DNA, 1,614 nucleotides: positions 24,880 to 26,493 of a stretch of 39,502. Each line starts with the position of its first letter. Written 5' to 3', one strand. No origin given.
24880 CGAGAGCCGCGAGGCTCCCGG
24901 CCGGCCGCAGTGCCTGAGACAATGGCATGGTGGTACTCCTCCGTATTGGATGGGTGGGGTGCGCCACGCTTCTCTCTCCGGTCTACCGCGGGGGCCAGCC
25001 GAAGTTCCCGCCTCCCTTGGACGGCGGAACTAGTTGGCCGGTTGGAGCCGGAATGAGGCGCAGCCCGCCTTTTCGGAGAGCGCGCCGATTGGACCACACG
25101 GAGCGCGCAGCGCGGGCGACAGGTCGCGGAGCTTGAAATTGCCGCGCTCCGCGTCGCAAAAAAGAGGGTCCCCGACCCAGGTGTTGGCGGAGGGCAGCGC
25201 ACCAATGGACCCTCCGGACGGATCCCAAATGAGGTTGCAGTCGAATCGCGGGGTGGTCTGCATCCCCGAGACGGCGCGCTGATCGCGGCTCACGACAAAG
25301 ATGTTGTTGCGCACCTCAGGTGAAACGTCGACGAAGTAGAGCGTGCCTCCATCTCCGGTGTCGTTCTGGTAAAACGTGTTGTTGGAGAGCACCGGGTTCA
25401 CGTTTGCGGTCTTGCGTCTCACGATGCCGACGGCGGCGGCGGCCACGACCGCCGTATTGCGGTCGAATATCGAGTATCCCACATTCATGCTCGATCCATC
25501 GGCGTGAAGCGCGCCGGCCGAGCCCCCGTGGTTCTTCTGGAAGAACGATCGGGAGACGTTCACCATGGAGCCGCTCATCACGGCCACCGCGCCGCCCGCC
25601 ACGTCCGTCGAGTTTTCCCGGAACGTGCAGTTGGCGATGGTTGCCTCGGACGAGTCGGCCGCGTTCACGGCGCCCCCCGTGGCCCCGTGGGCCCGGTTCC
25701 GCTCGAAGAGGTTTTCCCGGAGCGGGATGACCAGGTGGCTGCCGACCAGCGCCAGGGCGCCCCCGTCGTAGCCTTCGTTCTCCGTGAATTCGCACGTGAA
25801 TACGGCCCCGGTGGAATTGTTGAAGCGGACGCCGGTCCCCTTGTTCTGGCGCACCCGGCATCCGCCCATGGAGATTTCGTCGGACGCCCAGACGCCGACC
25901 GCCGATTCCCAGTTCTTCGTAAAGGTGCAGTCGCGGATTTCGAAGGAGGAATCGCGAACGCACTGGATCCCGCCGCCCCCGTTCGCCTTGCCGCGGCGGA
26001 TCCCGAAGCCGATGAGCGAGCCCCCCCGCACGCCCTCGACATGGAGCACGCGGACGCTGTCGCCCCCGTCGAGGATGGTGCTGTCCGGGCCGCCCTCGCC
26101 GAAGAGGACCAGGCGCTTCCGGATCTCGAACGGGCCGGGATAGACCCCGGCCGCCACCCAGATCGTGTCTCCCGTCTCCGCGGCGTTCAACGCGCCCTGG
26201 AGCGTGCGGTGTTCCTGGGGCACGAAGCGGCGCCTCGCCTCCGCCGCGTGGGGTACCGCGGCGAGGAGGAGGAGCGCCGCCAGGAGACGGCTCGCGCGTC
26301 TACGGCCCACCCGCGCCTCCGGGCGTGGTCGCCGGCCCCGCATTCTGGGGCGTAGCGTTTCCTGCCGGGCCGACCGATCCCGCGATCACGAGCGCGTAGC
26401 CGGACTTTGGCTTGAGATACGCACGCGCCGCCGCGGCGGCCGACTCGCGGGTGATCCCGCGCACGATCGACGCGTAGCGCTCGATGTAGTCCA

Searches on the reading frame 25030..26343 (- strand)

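Call 9: search_protein_families(library=pfam, proteins=[window:25030-26343:-])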
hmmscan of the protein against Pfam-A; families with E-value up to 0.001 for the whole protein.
window:25030-26343:- (437 aa): 4 families
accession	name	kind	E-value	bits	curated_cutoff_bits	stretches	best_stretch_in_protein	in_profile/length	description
PF13229.12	Beta_helix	-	5.2e-26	91.6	25.9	3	125-280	2-144/158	Right handed beta helix region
PF17161.10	DUF5123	-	8.8e-09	36.9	35.1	1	319-408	3-101/113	Domain of unknown function (DUF5123)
PF05048.19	NosD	-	9.1e-06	25.7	23.6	1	124-245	17-127/212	Periplasmic copper-binding protein (NosD)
PF02415.23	Chlam_PMP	-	0.00094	19.6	20.6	0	238-253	1-16/19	Chlamydia polymorphic membrane protein (Chlamydia_PMP) repeat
